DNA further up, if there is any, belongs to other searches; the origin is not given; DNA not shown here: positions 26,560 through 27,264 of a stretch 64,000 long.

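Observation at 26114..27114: Promoter-driven 3TM + pYEATS-like two-gene module fused onto a PorU-like gene: candidate uncharacterised conflict/signalling system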

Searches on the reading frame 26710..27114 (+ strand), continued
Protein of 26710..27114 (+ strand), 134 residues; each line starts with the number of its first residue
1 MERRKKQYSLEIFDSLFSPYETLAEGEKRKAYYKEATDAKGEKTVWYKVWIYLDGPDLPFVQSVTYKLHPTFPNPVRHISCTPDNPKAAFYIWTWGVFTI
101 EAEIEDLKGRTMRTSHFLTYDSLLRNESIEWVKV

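Call 41: find_homologous_proteins(query=A4, max_evalue=0.001)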
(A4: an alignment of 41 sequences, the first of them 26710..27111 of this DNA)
Query A4 (41 sequences) (134 aa, profile of the alignment): 117 proteins with E <= 0.001 among 770 candidates.
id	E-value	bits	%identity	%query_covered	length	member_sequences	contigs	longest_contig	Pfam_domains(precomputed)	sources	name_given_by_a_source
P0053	6.0e-44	167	49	93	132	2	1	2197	PF03366.23,PF20305.5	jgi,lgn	jgi:transcription initiation factor IIF auxiliary subunit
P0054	1.8e-43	165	45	93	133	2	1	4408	PF03366.23,PF20305.5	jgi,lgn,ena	-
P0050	1.1e-42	163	62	100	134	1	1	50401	PF03366.23,PF20305.5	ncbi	-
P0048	1.1e-42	163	72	100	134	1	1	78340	PF03366.23,PF20305.5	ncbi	-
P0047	1.4e-42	162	100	100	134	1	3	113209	PF03366.23,PF20305.5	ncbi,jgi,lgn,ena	-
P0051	1.5e-42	162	61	100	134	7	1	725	PF03366.23,PF20305.5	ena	-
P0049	1.5e-42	162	67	100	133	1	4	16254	PF03366.23,PF20305.5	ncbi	-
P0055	2.5e-42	161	46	96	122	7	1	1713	PF03366.23,PF20305.5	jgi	jgi:transcription initiation factor IIF auxiliary subunit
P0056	1.3e-41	159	41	100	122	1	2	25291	PF03366.23,PF20305.5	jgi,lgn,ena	-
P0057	2.2e-41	158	40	93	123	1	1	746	PF03366.23,PF20305.5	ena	-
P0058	3.3e-41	158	41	97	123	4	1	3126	PF03366.23,PF20305.5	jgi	jgi:transcription initiation factor IIF auxiliary subunit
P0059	5.3e-41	157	49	93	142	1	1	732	PF03366.23,PF20305.5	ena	-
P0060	7.4e-41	157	39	95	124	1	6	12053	PF03366.23,PF20305.5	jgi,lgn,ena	-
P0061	7.5e-41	157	44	91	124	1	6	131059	PF03366.23,PF20305.5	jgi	jgi:transcription initiation factor IIF auxiliary subunit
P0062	1.2e-40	156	38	96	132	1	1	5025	PF03366.23,PF20305.5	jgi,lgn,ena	-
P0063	1.6e-40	156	40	95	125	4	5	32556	PF03366.23,PF20305.5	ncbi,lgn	-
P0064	1.7e-40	155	40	96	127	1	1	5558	PF03366.23,PF20305.5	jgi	jgi:transcription initiation factor IIF auxiliary subunit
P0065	1.9e-40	155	44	92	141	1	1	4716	PF03366.23,PF20305.5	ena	-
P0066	2.6e-40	155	40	94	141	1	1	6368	PF03366.23,PF20305.5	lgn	-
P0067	2.7e-40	155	44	88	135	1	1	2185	PF03366.23,PF20305.5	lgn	-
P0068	2.8e-40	155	41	94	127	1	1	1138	PF03366.23,PF20305.5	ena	-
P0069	5.6e-40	154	38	96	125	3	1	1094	PF03366.23,PF20305.5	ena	-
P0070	5.7e-40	154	39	92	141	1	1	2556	PF03366.23,PF20305.5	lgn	-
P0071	6.4e-40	154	42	93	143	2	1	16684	PF20305.5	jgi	jgi:hypothetical protein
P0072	2.0e-39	152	44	92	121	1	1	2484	PF03366.23,PF20305.5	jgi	jgi:transcription initiation factor IIF auxiliary subunit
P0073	2.4e-39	152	40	100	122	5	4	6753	PF20305.5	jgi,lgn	jgi:transcription initiation factor IIF auxiliary subunit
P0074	2.4e-39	152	38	94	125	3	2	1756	PF20305.5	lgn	-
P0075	2.4e-39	152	40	95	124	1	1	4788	PF03366.23,PF20305.5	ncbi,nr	ncbi:MAG TPA: pYEATS domain-containing protein [Blastocatellia bacterium]|nr:pYEATS domain-containin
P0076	2.5e-39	152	42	96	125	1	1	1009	PF03366.23,PF20305.5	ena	-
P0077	2.6e-39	152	42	100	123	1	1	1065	PF03366.23,PF20305.5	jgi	jgi:transcription initiation factor IIF auxiliary subunit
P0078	2.7e-39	152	41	96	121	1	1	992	PF03366.23,PF20305.5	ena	-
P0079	3.3e-39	151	45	96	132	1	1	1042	PF03366.23,PF20305.5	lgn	-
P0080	3.5e-39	151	41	97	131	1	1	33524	PF03366.23,PF20305.5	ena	-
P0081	3.7e-39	151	46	86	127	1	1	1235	PF03366.23,PF20305.5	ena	-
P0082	3.7e-39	151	39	94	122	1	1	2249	PF03366.23,PF20305.5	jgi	jgi:hypothetical protein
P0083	4.5e-39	151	43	88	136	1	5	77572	PF03366.23,PF20305.5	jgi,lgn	jgi:hypothetical protein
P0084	4.6e-39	151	41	96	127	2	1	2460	PF03366.23,PF20305.5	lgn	-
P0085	5.2e-39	151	43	86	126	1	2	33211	PF03366.23,PF20305.5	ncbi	ncbi:MAG: pYEATS domain-containing protein [candidate division Zixibacteria bacterium]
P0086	5.7e-39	151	42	93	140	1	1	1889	PF03366.23,PF20305.5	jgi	jgi:transcription initiation factor IIF auxiliary subunit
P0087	6.2e-39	150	40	90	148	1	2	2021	PF03366.23,PF20305.5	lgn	-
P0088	6.4e-39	150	45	86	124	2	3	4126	PF03366.23,PF20305.5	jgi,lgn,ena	-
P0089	1.1e-38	150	42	86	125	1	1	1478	PF03366.23,PF20305.5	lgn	-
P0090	2.1e-38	149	43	95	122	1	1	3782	PF03366.23,PF20305.5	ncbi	-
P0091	2.4e-38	149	40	95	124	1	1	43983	PF03366.23,PF20305.5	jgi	jgi:hypothetical protein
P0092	3.1e-38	148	41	93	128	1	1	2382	PF03366.23,PF20305.5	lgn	-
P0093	3.7e-38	148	45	89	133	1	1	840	PF03366.23,PF20305.5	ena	-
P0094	3.8e-38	148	40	89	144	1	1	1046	PF03366.23,PF20305.5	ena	-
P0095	4.6e-38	148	45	55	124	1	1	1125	PF03366.23,PF20305.5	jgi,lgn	-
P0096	5.1e-38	147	32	86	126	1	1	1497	PF03366.23,PF20305.5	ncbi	-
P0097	5.6e-38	147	47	64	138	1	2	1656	PF03366.23,PF20305.5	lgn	-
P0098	6.6e-38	147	48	86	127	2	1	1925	PF03366.23,PF20305.5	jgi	jgi:transcription initiation factor IIF auxiliary subunit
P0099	7.1e-38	147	40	95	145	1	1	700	PF03366.23,PF20305.5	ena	-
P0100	7.8e-38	147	39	90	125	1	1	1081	PF03366.23,PF20305.5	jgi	jgi:transcription initiation factor IIF auxiliary subunit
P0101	9.0e-38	147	57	63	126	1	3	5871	PF03366.23,PF20305.5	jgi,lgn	-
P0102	1.0e-37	147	44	97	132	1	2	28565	PF03366.23,PF20305.5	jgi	jgi:transcription initiation factor IIF auxiliary subunit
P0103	1.1e-37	146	43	86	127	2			PF03366.23,PF20305.5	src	-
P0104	1.4e-37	146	42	87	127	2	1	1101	PF03366.23,PF20305.5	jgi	-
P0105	1.6e-37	146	56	56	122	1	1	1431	PF03366.23,PF20305.5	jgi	jgi:transcription initiation factor IIF auxiliary subunit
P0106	2.5e-37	145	36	92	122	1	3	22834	PF03366.23,PF20305.5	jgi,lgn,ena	jgi:transcription initiation factor IIF auxiliary subunit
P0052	3.8e-37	145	43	94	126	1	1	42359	PF03366.23,PF20305.5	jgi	jgi:transcription initiation factor IIF auxiliary subunit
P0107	4.5e-37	144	40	92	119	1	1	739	PF03366.23,PF20305.5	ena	-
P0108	4.6e-37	144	43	90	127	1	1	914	PF03366.23,PF20305.5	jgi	jgi:hypothetical protein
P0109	5.7e-37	144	38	84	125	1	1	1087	PF20305.5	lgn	-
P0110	8.2e-37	144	34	87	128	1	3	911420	PF03366.23,PF20305.5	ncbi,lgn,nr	ncbi:MAG: hypothetical protein H6719_08645 [Sandaracinaceae bacterium]|nr:hypothetical protein [Sand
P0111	9.5e-37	143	42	93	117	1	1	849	PF03366.23,PF20305.5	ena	-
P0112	1.3e-36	143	44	63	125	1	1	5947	PF03366.23,PF20305.5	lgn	-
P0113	1.5e-36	143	36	93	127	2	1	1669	PF03366.23,PF20305.5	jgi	jgi:hypothetical protein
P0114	1.8e-36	142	39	93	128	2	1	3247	PF03366.23,PF20305.5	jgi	jgi:transcription initiation factor IIF auxiliary subunit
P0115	2.0e-36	142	47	86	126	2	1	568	PF03366.23,PF20305.5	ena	-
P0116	3.7e-36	141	38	97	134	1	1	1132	PF03366.23,PF20305.5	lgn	-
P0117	3.7e-36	141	35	90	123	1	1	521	PF03366.23,PF20305.5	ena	-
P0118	5.4e-36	141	35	86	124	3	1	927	PF20305.5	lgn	-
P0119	6.4e-36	141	51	61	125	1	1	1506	PF03366.23,PF20305.5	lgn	-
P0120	9.1e-36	140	44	90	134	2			PF03366.23,PF20305.5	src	-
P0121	9.7e-36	140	48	63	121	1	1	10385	PF03366.23,PF20305.5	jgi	jgi:transcription initiation factor IIF auxiliary subunit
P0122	3.0e-35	139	35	96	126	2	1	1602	PF03366.23,PF20305.5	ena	-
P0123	3.2e-35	138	44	63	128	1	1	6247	PF03366.23,PF20305.5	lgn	-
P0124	5.7e-35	138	37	69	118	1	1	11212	PF03366.23,PF20305.5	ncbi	-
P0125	6.4e-35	137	44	92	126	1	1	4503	PF03366.23,PF20305.5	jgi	jgi:transcription initiation factor IIF auxiliary subunit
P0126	6.9e-35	137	36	90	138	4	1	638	PF20305.5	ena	-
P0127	2.4e-34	136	36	99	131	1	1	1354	PF20305.5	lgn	-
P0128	7.5e-34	134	46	58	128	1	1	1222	PF20305.5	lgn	-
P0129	8.1e-34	134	39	83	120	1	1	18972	PF03366.23,PF20305.5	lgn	-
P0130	1.2e-33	133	39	91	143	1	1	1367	PF20305.5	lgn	-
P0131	1.3e-33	133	54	61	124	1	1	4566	PF20305.5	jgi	jgi:transcription initiation factor IIF auxiliary subunit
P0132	2.3e-33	132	37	93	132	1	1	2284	PF03366.23,PF20305.5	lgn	-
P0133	3.4e-33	132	44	65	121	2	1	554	PF03366.23,PF20305.5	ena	-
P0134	3.9e-33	132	43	68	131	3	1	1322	PF03366.23,PF20305.5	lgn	-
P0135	5.1e-33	131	39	92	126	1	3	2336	PF03366.23,PF20305.5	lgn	-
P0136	7.4e-33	131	38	61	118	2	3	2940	PF03366.23,PF20305.5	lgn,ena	-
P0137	8.8e-33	131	40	92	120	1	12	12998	PF03366.23,PF20305.5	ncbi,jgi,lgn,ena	-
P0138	1.2e-32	130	42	84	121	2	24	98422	PF03366.23,PF20305.5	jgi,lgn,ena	-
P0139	1.6e-32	130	38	61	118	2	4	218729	PF03366.23,PF20305.5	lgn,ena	-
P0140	3.7e-32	129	34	90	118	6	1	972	PF03366.23,PF20305.5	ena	-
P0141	3.9e-32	128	34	95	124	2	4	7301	PF03366.23,PF20305.5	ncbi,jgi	jgi:transcription initiation factor IIF auxiliary subunit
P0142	5.3e-32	128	38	90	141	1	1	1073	PF20305.5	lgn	-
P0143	1.7e-31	126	48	78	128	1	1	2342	PF03366.23,PF20305.5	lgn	-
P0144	2.1e-29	120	46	60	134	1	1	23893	PF03366.23,PF20305.5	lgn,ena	-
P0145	1.1e-28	117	33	87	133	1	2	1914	PF03366.23,PF20305.5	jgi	jgi:hypothetical protein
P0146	2.6e-23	100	35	75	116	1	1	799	PF03366.23,PF20305.5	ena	-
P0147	8.3e-23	98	33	60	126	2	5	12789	PF03366.23,PF20305.5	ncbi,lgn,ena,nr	ncbi:MAG: hypothetical protein OXU20_42905 [Myxococcales bacterium]|nr:hypothetical protein [Myxococ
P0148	9.6e-22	95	38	72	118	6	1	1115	PF03366.23,PF20305.5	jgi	jgi:transcription initiation factor IIF auxiliary subunit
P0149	1.6e-21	94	42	56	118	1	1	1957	PF03366.23,PF20305.5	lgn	-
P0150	2.5e-21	94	29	57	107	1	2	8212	PF03366.23,PF20305.5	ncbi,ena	ncbi:MAG: pYEATS domain-containing protein [Thermoplasmatota archaeon]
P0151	1.0e-20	92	42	49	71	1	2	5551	PF03366.23,PF20305.5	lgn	-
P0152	3.6e-20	90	44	66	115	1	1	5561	PF03366.23,PF20305.5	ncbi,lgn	ncbi:MAG: pYEATS domain-containing protein [Promethearchaeota archaeon]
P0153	5.2e-20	89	36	54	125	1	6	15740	PF03366.23,PF20305.5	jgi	jgi:transcription initiation factor IIF auxiliary subunit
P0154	1.4e-19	88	35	72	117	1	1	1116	PF03366.23,PF20305.5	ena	-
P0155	2.4e-19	87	36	58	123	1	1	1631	PF03366.23,PF20305.5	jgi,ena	-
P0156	3.5e-19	87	39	56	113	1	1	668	PF03366.23,PF20305.5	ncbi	-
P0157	1.4e-17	81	30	77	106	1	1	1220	PF03366.23,PF20305.5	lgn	-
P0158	4.2e-17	80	43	54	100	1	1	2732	PF03366.23,PF20305.5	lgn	-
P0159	5.1e-17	80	30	51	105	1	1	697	PF03366.23,PF20305.5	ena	-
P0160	2.4e-16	77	26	66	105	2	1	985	PF03366.23,PF20305.5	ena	-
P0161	5.2e-16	76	31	66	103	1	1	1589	PF03366.23,PF20305.5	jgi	jgi:transcription initiation factor IIF auxiliary subunit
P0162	6.7e-16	76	37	55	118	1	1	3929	PF03366.23,PF20305.5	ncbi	-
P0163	1.7e-15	75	30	76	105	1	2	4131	PF03366.23,PF20305.5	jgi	jgi:transcription initiation factor IIF auxiliary subunit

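Call 50: predict_structure(alignment_id=A5)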
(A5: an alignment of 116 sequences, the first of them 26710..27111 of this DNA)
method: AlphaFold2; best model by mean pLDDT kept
length: 134 residues; sequences in the alignment: 116
mean_pLDDT: 91.7   pTM: 0.82
mean pLDDT of the five models: 91.7, 91.4, 91.1, 89.2, 89.1
residues with pLDDT >= 90: 107; 70-90: 20; 50-70: 5; < 50: 2
segments of 3 or more residues with pLDDT < 50: none
pLDDT, mean of each block of 10 residues (from residue 1): 65 95 88 92 94 95 96 95 96 95 95 95 90 95
secondary structure, 60 per line:
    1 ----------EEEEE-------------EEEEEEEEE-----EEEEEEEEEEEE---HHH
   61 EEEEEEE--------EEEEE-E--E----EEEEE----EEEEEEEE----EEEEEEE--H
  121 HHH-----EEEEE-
elements in order: E11-15 E29-37 E43-54 E61-67 E76-80 E90-94 E99-106 E111-117 H120-123 E129-133
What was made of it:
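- On pYEATS / YEATS superfamily: AlphaFold model with pLDDT 91.7 and 9 strands (call 50).
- Checked: (3) The next ORF starts 5 nt after that stop, at 26710-27114, and is 134 aa. The model is nearly all beta, with 9 strands (call 50).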

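Call 54: fold_search(model_id=the predicted structure, library=pdb)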
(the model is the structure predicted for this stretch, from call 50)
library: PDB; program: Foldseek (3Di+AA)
matches with E <= 10: 1557; with E <= 0.001: 85
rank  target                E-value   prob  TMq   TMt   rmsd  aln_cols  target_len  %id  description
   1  9x8u_C                1.3e-05  1.00  0.48  0.48   4.6       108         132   19  Crystal structure of the human GAS41 YEATS domain in complex with an acetylated YFV capsid peptide (K8ac) (released 2025-11-26)
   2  5wyi_B                1.6e-05  1.00  0.49  0.47   7.2       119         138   19  The Yaf9 YEATS domain Recognizing H3K122suc Peptide (released 2018-01-17)
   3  8ij0_A                2.5e-05  1.00  0.48  0.46   4.0       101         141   19  Crystal structure of GAS41 YEATS domain in complex with H3K9ac peptide (released 2023-11-01)
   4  5vnb_D                2.7e-05  1.00  0.48  0.52   6.1       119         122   19  YEATS in complex with histone H3 (released 2018-09-05)
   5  5vna_D                3.5e-05  1.00  0.48  0.51   4.0       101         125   20  Crystal structure of human YEATS domain (released 2018-09-05)
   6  5xtz_B                4.2e-05  1.00  0.47  0.47   3.4        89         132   20  Crystal structure of GAS41 YEATS bound to H3K27ac peptide (released 2018-06-27)
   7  5wyi_A                4.4e-05  1.00  0.47  0.45   7.7       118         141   20  The Yaf9 YEATS domain Recognizing H3K122suc Peptide (released 2018-01-17)
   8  9o4y_D                4.7e-05  1.00  0.47  0.53   3.4        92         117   20  GAS41 YEATS domain in complex with DLG-1 (released 2026-02-25)
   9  5wyi_C                4.7e-05  1.00  0.46  0.46   5.1        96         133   26  The Yaf9 YEATS domain Recognizing H3K122suc Peptide (released 2018-01-17)
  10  9x8s_C                4.7e-05  1.00  0.46  0.51   6.3       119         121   20  Crystal structure of the human GAS41 YEATS domain in complex with an acetylated YFV capsid peptide (K4ac) (released 2025-11-26)
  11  8dkb_C                5.3e-05  1.00  0.46  0.48   4.1        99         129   20  Crystal Structure of human YEATS4 in complex with Pfizer small molecule compound 3b (released 2023-01-11)
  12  9o4y_A                5.9e-05  1.00  0.47  0.51   4.1       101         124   19  GAS41 YEATS domain in complex with DLG-1 (released 2026-02-25)
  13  5y8v_D                6.2e-05  1.00  0.47  0.48   3.6        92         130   20  Crystal structure of GAS41 (released 2018-04-25)
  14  5xtz_D                6.2e-05  1.00  0.48  0.43   6.0       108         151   18  Crystal structure of GAS41 YEATS bound to H3K27ac peptide (released 2018-06-27)
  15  8x15_W                6.6e-05  1.00  0.48  0.36   4.0       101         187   20  Structure of nucleosome-bound SRCAP-C in the apo state (released 2024-03-06)
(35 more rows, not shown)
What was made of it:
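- On pYEATS / YEATS superfamily: The top 50 Foldseek PDB hits are all YEATS domains, E about 1e-5, probability 1.0, TM about 0.45-0.50 (call 54).
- Closest known: Eukaryotic YEATS acyl-lysine readers. Same: The same Ig-like fold: the top 50 Foldseek hits, probability 1.0 (call 54).
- Fold similarity to YEATS is moderate (TM about 0.48, 19-20% identity; call 54).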

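Call 57: search_protein_families(library=padloc, proteins=[window:26710-27111:+, L044:5341-5991:+, L045:5195-5899:+], max_evalue=1)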
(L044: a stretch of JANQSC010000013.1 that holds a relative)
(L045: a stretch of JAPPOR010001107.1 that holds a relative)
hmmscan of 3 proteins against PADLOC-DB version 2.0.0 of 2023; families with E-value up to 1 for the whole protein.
window:26710-27111:+ (134 aa): 0 families

L044:5341-5991:+ (217 aa): 0 families

L045:5195-5899:+ (235 aa): 0 families

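Call 58: search_protein_families(library=phrogs, proteins=[window:26710-27111:+, L044:5341-5991:+, L045:5195-5899:+], max_evalue=1)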
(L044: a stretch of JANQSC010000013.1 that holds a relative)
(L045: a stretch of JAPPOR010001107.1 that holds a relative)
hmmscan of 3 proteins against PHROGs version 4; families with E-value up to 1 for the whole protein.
window:26710-27111:+ (134 aa): 1 family
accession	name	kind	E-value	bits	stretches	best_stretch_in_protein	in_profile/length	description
phrog_27293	-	unknown function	0.12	13.5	1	63-107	7-52/56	-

L044:5341-5991:+ (217 aa): 1 family
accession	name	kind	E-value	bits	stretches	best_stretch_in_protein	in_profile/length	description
phrog_36926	-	unknown function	0.062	14.3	1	37-127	32-124/174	-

L045:5195-5899:+ (235 aa): 0 families

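Call 64: find_related_loci(query=A4, collection=viral_contigs, flank=8000)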
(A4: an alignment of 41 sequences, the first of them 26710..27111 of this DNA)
Query A4 (134 aa) in viral_contigs; peptide patterns used: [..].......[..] (x = any residue, [..] = any of these).
8 stretches matched a pattern, but none encodes a relative of the query by tblastn (E <= 1e-3).

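Call 66: fold_search(model_id=the predicted structure, library=viral)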
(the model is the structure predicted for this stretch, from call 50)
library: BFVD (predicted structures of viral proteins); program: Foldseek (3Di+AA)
matches with E <= 10: 934; with E <= 0.001: 0
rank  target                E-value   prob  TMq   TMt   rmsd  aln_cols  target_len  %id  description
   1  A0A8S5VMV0            6.2e-03  0.92  0.31  0.30  13.8       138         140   13  (no name in the UniProt tables at hand)
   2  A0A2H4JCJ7            8.2e-03  0.77  0.26  0.26  14.6       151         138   11  Uncharacterized protein [uncultured Caudovirales phage]
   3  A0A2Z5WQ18            1.5e-02  0.85  0.24  0.23   8.3       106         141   13  (no name in the UniProt tables at hand)
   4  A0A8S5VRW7            1.6e-02  0.97  0.36  0.09   7.1       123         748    9  (no name in the UniProt tables at hand)
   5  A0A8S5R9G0            1.9e-02  0.97  0.39  0.23   5.7       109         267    7  Uncharacterized protein [virus sp. ctpeS3]
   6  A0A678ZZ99            1.9e-02  0.96  0.34  0.12   7.4       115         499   11  Uncharacterized protein [Pectobacterium phage Arno162]
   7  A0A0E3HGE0            2.4e-02  0.97  0.35  0.11  10.7       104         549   12  Virion structural protein [Synechococcus phage ACG-2014i]
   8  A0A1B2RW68            2.4e-02  0.94  0.33  0.37  11.0       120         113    8  Uncharacterized protein [Lymphocystis disease virus 3]
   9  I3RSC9                2.4e-02  0.85  0.32  0.26   8.6       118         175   13  Protein ORF56 [Goose adenovirus 4]
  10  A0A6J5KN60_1          2.9e-02  0.92  0.34  0.06  11.7       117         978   14  Tip attachment protein J (Fragment) [uncultured Caudovirales phage]
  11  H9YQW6                2.9e-02  0.66  0.29  0.32  10.1       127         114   11  (no name in the UniProt tables at hand)
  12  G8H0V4                2.9e-02  0.63  0.27  0.22   8.0       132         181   11  Glycoprotein US3 [macacine betaherpesvirus 8]
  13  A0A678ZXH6            3.4e-02  0.98  0.34  0.17   4.5        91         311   12  Uncharacterized protein [Pectobacterium phage Arno18]
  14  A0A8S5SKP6            3.6e-02  0.87  0.33  0.13   8.3       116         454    5  Uncharacterized protein [Siphoviridae sp. ctrCN24]
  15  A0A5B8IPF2            3.8e-02  0.75  0.29  0.17   6.9       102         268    8  Uncharacterized protein [Mimiviridae sp. ChoanoV1]
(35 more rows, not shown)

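Call 68: search_dna_similar(query=window:26710-27111:+, collection=plasmids, mode=protein, max_evalue=0.001)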
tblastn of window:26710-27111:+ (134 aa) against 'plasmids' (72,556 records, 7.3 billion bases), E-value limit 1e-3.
No match.

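Call 73: search_protein_families(library=pfam, proteins=[L044:6366-7772:-, L044:4633-5325:+, L044:3789-4328:-, L044:7794-8684:+, L045:6279-7256:-, L045:3962-5044:-, L045:7437-9068:+, L045:2695-3891:+, L046:6316-7959:-, L046:7966-8997:-], max_evalue=0.0001)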
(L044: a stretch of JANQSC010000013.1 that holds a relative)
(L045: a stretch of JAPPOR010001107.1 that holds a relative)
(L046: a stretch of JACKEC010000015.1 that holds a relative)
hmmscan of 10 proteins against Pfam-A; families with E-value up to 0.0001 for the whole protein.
L044:6366-7772:- (469 aa): 12 families
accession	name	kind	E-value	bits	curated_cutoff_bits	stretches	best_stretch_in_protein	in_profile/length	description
PF07719.23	TPR_2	-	4.9e-23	79.7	27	1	383-415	1-33/34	Tetratricopeptide repeat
PF00515.34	TPR_1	-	2.1e-20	72.1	27.8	1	385-414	3-32/34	Tetratricopeptide repeat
PF13181.12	TPR_8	-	1.7e-15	56.2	25.7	0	385-414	3-32/34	Tetratricopeptide repeat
PF14559.12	TPR_19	-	4.2e-14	53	25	0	257-304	3-50/68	Tetratricopeptide repeat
PF13428.12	TPR_14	-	4.4e-14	52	23.5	0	386-417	4-35/44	Tetratricopeptide repeat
PF12895.13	ANAPC3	-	6.8e-12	45.9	27.2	0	90-168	4-81/82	Anaphase-promoting complex, cyclosome, subunit 3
PF13176.12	TPR_7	-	1.2e-11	44.2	27.9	0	85-100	9-24/36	Tetratricopeptide repeat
PF13432.12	TPR_16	-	1.4e-11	45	32.7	0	324-381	8-65/65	Tetratricopeptide repeat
PF13424.12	TPR_12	-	5.5e-10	39.7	30.1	0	383-413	3-33/77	Tetratricopeptide repeat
PF13429.12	TPR_15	-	2.7e-08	34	26.2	0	185-338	85-239/280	Tetratricopeptide repeat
PF23914.1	TPR_CcmH_CycH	-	5.5e-07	30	42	0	315-368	52-104/158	Cytochrome c-type biogenesis protein H TPR domain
PF13174.12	TPR_6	-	7.9e-07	29.8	26.3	0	86-103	11-28/33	Tetratricopeptide repeat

L044:4633-5325:+ (231 aa): 1 family
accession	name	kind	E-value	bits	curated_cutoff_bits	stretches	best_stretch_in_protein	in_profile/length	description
PF13828.11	DUF4190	-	1.1e-08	35.1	35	1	28-88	3-60/62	Domain of unknown function (DUF4190)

L044:3789-4328:- (180 aa): 0 families

L044:7794-8684:+ (297 aa): 1 family
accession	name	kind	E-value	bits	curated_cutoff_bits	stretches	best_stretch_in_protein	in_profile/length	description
PF13385.13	Laminin_G_3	-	2.9e-12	47.4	27.6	1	121-280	20-151/151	Concanavalin A-like lectin/glucanases superfamily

L045:6279-7256:- (326 aa): 2 families
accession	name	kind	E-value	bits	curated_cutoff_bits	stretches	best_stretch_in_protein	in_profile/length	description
PF03466.25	LysR_substrate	-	4e-18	66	28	1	105-308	4-204/209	LysR substrate binding domain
PF00126.33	HTH_1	-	7.5e-16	58.3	26.6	1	19-77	1-59/60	Bacterial regulatory helix-turn-helix protein, lysR family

L045:3962-5044:- (361 aa): 1 family
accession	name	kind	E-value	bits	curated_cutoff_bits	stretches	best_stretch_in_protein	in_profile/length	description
PF00149.33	Metallophos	-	8.8e-14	52.8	21.5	1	96-318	2-188/191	Calcineurin-like phosphoesterase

L045:7437-9068:+ (544 aa): 1 family
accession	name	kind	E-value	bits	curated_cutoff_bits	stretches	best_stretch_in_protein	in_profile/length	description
PF00753.33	Lactamase_B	-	4.3e-09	37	22.7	1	377-500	39-161/196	Metallo-beta-lactamase superfamily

L045:2695-3891:+ (399 aa): 0 families

L046:6316-7959:- (548 aa): 1 family
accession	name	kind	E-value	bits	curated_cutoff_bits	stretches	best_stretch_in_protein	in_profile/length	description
PF19964.5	EAD11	-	1.8e-12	47.5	26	1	7-83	3-80/80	Effector-associated domain 11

L046:7966-8997:- (344 aa): 2 families
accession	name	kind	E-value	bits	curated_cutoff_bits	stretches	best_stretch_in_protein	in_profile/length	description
PF13365.12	Trypsin_2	-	1.2e-21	78.4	27.6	1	156-312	1-144/144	Trypsin-like peptidase domain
PF19964.5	EAD11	-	1.2e-12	48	26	1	17-91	2-76/80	Effector-associated domain 11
